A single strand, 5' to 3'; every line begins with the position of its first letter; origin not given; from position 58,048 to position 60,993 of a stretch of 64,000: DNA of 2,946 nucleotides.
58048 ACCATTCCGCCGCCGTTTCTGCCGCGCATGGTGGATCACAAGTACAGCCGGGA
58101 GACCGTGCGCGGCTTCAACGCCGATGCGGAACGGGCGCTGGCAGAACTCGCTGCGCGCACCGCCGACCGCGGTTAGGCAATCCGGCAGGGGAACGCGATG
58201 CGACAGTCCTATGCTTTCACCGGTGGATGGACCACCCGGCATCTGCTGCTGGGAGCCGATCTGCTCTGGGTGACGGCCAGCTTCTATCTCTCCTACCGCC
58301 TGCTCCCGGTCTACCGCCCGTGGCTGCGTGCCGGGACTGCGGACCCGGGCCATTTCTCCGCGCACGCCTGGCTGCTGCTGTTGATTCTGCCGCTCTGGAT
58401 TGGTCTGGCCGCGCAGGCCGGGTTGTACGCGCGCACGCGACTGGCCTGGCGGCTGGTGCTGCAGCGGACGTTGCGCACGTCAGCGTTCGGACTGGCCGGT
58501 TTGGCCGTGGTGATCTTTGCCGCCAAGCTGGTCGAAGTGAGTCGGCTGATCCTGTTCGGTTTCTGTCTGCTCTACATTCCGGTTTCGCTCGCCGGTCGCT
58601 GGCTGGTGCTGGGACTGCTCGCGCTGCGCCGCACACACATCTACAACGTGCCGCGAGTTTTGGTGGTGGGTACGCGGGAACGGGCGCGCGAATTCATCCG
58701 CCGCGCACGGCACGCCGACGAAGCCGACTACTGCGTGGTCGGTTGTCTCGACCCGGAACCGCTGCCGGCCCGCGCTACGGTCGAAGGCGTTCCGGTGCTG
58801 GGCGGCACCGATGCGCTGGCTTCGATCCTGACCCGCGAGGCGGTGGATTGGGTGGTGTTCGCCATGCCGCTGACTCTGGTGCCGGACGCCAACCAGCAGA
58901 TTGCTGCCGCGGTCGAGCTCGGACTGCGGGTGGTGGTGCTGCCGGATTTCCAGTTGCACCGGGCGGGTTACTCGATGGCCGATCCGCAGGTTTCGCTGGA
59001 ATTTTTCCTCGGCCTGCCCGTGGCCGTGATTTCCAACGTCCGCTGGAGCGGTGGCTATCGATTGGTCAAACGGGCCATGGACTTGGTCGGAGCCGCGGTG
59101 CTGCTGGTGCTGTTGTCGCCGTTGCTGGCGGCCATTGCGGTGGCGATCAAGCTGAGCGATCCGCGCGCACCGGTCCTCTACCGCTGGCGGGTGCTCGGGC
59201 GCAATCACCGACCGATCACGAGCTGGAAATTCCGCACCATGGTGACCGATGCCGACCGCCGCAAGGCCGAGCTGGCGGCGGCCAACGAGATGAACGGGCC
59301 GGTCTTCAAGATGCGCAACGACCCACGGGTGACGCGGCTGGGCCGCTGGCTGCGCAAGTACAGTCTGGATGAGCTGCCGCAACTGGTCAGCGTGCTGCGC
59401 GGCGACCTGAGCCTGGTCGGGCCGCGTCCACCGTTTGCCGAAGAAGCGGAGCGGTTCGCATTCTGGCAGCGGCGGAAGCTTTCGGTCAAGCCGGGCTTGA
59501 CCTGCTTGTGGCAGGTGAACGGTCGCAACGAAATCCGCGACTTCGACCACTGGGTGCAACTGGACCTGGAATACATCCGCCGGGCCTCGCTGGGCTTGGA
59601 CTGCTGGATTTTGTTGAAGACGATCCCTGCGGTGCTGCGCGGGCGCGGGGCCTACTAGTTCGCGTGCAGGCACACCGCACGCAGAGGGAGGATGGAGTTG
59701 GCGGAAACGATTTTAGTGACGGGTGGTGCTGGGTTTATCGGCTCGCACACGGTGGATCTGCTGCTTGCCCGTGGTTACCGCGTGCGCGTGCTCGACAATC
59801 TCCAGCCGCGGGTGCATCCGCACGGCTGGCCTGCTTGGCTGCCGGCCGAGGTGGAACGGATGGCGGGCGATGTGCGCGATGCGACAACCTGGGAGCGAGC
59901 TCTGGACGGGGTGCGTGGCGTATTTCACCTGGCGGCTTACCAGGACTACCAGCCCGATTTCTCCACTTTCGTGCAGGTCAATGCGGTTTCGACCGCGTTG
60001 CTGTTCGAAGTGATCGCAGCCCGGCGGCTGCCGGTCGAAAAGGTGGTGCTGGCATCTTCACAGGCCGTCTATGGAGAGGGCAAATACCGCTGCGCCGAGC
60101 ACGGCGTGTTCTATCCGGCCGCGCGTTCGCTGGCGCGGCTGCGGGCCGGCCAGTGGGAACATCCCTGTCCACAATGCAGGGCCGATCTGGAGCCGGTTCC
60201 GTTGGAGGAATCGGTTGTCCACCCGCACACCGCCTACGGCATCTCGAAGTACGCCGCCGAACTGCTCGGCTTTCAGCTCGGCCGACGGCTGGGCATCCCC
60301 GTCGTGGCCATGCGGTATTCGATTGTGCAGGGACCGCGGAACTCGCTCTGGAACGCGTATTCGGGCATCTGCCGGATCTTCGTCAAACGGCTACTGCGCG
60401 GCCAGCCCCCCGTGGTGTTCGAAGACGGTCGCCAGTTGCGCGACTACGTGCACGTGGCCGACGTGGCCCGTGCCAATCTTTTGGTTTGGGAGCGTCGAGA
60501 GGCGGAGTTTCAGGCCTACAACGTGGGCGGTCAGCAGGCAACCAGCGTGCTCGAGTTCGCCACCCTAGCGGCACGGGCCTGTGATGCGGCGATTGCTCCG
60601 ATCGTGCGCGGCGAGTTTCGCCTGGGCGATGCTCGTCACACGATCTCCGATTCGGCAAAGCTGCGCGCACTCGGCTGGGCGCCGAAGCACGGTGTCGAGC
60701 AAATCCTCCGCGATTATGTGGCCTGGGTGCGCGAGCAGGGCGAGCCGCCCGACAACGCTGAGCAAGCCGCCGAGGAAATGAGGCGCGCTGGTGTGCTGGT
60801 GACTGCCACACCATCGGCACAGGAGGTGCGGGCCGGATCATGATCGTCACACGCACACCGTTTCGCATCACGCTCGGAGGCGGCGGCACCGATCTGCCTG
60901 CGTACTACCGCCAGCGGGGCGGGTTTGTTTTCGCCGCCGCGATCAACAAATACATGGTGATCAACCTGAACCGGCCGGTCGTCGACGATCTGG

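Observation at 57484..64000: Transaldolase-family gene plus HddA/LmbP-like GHMP kinase, SDRs and a UGDH-family protein inside the Wza/Wzc locus: candidate higher-carbon (heptose/octose) nucleotide-sugar branch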

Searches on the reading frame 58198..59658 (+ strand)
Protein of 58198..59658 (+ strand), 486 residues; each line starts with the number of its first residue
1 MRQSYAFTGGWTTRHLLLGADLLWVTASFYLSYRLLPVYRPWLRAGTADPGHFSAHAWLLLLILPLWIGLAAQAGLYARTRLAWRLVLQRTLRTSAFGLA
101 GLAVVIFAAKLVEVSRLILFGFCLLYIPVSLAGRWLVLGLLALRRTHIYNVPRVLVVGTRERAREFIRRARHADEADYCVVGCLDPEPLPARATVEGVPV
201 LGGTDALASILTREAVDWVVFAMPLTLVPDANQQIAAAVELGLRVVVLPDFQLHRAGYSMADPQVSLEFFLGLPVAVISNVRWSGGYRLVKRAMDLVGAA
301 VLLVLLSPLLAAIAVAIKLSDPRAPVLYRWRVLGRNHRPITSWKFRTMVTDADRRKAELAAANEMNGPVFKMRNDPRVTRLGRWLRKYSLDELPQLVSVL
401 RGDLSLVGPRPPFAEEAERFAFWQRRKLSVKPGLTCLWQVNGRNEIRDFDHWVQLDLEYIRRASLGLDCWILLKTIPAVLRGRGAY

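Call 3: search_protein_families(library=pfam, proteins=[window:58198-59658:+])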
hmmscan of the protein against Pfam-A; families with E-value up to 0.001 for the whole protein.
window:58198-59658:+ (486 aa): 2 families
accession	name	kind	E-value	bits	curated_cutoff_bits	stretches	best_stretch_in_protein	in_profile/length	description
PF02397.22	Bac_transf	-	2.2e-61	207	27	1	291-480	1-178/179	Bacterial sugar transferase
PF13727.12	CoA_binding_3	-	8.7e-13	49.1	25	1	74-226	3-152/175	CoA-binding domain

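Call 4: search_protein_families(library=ncbifam, proteins=[window:58198-59658:+])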
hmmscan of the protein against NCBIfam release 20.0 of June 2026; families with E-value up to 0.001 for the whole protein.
window:58198-59658:+ (486 aa): 10 families
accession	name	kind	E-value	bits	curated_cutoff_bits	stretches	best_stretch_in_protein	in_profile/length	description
TIGR03025.1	EPS_sugtrans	subfamily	5.2e-110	368.7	295.55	1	20-486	2-445/445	exopolysaccharide biosynthesis polyprenyl glycosylphosphotransferase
TIGR03023.1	WcaJ_sugtrans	equivalog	2.7e-90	303.8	410.75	1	50-486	25-453/453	undecaprenyl-phosphate glucose phosphotransferase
TIGR03022.1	WbaP_sugtrans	subfamily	1.3e-79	268.6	403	1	20-486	4-456/456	undecaprenyl-phosphate galactose phosphotransferase WbaP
NF041877.1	EPS_EpsZ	equivalog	4.7e-78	262.9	800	1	56-485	40-458/459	exopolysaccharide biosynthesis polyisoprenyl-phosphate hexose-1-phosphate transferase EpsZ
NF052601.1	undeca_RfbP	equivalog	1.3e-53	181.8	330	1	288-486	42-244/244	undecaprenyl-phosphate galactose phosphotransferase family protein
TIGR03013.1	EpsB_2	subfamily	2.7e-52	178.4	393.35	1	71-485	46-442/443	TIGR03013 family XrtA/PEP-CTERM system glycosyltransferase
NF050817.1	PolSacchBiosHfsE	equivalog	1.5e-47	162.4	750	1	135-483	124-463/467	polysaccharide biosynthesis protein HfsE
NF011751.0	PRK15204.1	equivalog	3e-44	151.4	907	1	86-486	85-476/476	undecaprenyl-phosphate galactose phosphotransferase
NF007518.0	PRK10124.1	equivalog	4.3e-42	144.4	684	1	107-478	101-456/464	undecaprenyl-phosphate glucose phosphotransferase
NF045514.1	glycotran_HepC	equivalog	1.2e-24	86.9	140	1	269-417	95-217/220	heterocyst development glycosyltransferase HepC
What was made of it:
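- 58198..59658 (+): Priming polyprenyl-phosphate glycosyl-1-phosphate transferase (WbaP/WcaJ class). TIGR03025 scores 369 bits against a cut-off of 296 (calls 3, 4).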

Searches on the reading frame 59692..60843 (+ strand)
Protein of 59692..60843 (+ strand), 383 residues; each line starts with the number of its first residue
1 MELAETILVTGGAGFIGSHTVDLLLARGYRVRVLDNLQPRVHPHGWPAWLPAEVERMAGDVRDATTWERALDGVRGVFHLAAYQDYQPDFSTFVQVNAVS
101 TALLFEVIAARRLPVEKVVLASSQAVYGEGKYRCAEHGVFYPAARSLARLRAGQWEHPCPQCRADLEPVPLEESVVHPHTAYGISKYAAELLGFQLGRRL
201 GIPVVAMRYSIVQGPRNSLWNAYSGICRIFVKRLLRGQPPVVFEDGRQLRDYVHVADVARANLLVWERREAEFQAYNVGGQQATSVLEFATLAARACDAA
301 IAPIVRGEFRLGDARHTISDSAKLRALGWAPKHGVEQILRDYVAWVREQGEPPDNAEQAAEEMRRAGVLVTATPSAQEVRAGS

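Call 3: search_protein_families(library=pfam, proteins=[window:59692-60843:+])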
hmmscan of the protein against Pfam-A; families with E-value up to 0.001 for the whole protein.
window:59692-60843:+ (383 aa): 8 families
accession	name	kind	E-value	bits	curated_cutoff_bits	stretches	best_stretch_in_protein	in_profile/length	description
PF01370.27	Epimerase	-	1.6e-42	146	20.9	2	7-132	1-124/240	NAD dependent epimerase/dehydratase family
PF16363.11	GDP_Man_Dehyd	-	1.2e-34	120.7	27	2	8-142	1-149/332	GDP-mannose 4,6 dehydratase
PF07993.18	NAD_binding_4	-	2.8e-13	50.1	20.1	1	64-260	79-256/258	Male sterility protein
PF01073.25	3Beta_HSD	-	1.7e-12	47.4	22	1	8-130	1-123/280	3-beta hydroxysteroid dehydrogenase/isomerase family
PF02719.21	Polysacc_synt_2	-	1.6e-06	28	20.2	1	7-123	1-128/293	Polysaccharide biosynthesis protein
PF05368.20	NmrA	-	1e-05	25.8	27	1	5-82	3-78/298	NmrA-like family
PF04321.23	RmlD_sub_bind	-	1.3e-05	24.9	27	0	173-307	116-244/287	RmlD substrate binding domain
PF13460.12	NAD_binding_10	-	4.1e-05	24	27.2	1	11-129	1-104/184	NAD(P)H-binding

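Call 4: search_protein_families(library=ncbifam, proteins=[window:59692-60843:+])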
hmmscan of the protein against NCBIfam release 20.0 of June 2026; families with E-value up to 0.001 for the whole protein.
window:59692-60843:+ (383 aa): 26 families (the best 25 are shown)
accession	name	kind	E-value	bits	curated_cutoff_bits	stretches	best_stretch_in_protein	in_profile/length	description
TIGR01179.1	galE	equivalog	2.4e-32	112.1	262.3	2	244-348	220-327/332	UDP-glucose 4-epimerase GalE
TIGR01181.1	dTDP_gluc_dehyt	equivalog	3.5e-29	101.9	365.1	2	172-348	141-313/321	dTDP-glucose 4,6-dehydratase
TIGR04180.1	EDH_00030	hypoth_equivalog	8.3e-25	87.4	475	2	7-132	1-130/297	NAD-dependent 4,6-dehydratase LegB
TIGR02197.1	heptose_epim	equivalog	4.3e-24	85.3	274.6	2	173-348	129-315/316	ADP-glyceromanno-heptose 6-epimerase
TIGR03466.1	HpnA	hypoth_equivalog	7.7e-24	84.2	367.65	1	6-128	2-118/327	hopanoid-associated sugar epimerase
NF011728.1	PRK15181.1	equivalog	9.4e-17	61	760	1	171-346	154-337/348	Vi polysaccharide biosynthesis UDP-N-acetylglucosaminuronic acid C-4 epimerase TviC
NF007956.0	PRK10675.1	subfamily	1.1e-15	57.7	394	2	7-129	3-130/338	UDP-glucose 4-epimerase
NF052578.1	StrlDmthSdmBMthl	equivalog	9.6e-15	55.1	600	1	6-128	2-118/328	sterol demethylase protein SdmB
NF008360.0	PRK11150.1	equivalog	4e-14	52.5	452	1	177-347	135-307/310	ADP-glyceromanno-heptose 6-epimerase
NF043036.1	ErythonDh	equivalog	1.2e-13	51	325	1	7-129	3-131/321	D-erythronate dehydrogenase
NF007490.0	PRK10084.1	subfamily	4e-12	45.8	649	1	156-352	141-340/361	dTDP-glucose 4,6-dehydratase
NF042422.1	oxyalk_red_OleD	equivalog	1.2e-11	44.5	580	1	7-127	3-114/329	2-alkyl-3-oxoalkanoate reductase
NF007582.0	PRK10217.1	equivalog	1.2e-11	44.3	698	1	176-346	154-331/355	dTDP-glucose 4,6-dehydratase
NF041293.1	G6PDh_Azf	equivalog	5.6e-10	39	400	1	4-128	2-120/252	NAD-dependent glucose-6-phosphate dehydrogenase Azf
TIGR01746.1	Thioester-redct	subfamily_domain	3e-09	36.6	213.35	1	6-295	1-279/371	thioester reductase domain-containing protein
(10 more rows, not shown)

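Call 66: search_solved_structures(query=window:59692-60843:+, show_alignments=1)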
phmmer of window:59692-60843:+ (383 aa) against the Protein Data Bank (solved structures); distinct sequences matched with E-value up to 0.001: 122 (the best 60 are shown).
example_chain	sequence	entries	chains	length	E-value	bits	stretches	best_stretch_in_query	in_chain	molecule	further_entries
4zrm_A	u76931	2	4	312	4.3e-36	128.3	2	168-347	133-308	UDP-glucose 4-epimerase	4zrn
6wjb_A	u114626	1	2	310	4.7e-36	128.1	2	4-129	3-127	NAD-dependent epimerase/dehydratase family protein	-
6wj9_A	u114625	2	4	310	4.5e-35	124.9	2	4-129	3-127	NAD-dependent epimerase/dehydratase family protein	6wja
6kv9_A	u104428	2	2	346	2.4e-30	109.4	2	169-349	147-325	MoeE5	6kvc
10ke_A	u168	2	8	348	1.6e-27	100.1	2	171-345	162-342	Capsular polysaccharide biosynthesis protein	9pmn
6dnt_A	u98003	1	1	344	7e-27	98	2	169-349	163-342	NAD-dependent epimerase/dehydratase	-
2p5u_A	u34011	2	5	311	1.1e-26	97.2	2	177-340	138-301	UDP-glucose 4-epimerase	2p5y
3icp_A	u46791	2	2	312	2.6e-26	96.1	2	164-332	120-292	NAD-dependent epimerase/dehydratase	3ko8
3aw9_A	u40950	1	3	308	6.4e-24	88.2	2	164-332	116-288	NAD-dependent epimerase/dehydratase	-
8rdg_A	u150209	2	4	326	2.8e-23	86.1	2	7-131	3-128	SDR family NAD(P)-dependent oxidoreductase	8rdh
1sb8_A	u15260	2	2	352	5.4e-23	85.2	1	171-337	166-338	wbpP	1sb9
8rdi_A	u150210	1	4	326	9.9e-23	84.3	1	7-131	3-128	SDR family NAD(P)-dependent oxidoreductase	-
7xpo_A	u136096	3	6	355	2.6e-20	76.3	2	244-347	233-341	UDP-glucose 4-epimerase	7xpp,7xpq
3ru7_A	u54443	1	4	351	4.8e-20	75.5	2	171-345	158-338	WbgU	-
3ru9_A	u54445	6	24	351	5.1e-20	75.4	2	171-345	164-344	WbgU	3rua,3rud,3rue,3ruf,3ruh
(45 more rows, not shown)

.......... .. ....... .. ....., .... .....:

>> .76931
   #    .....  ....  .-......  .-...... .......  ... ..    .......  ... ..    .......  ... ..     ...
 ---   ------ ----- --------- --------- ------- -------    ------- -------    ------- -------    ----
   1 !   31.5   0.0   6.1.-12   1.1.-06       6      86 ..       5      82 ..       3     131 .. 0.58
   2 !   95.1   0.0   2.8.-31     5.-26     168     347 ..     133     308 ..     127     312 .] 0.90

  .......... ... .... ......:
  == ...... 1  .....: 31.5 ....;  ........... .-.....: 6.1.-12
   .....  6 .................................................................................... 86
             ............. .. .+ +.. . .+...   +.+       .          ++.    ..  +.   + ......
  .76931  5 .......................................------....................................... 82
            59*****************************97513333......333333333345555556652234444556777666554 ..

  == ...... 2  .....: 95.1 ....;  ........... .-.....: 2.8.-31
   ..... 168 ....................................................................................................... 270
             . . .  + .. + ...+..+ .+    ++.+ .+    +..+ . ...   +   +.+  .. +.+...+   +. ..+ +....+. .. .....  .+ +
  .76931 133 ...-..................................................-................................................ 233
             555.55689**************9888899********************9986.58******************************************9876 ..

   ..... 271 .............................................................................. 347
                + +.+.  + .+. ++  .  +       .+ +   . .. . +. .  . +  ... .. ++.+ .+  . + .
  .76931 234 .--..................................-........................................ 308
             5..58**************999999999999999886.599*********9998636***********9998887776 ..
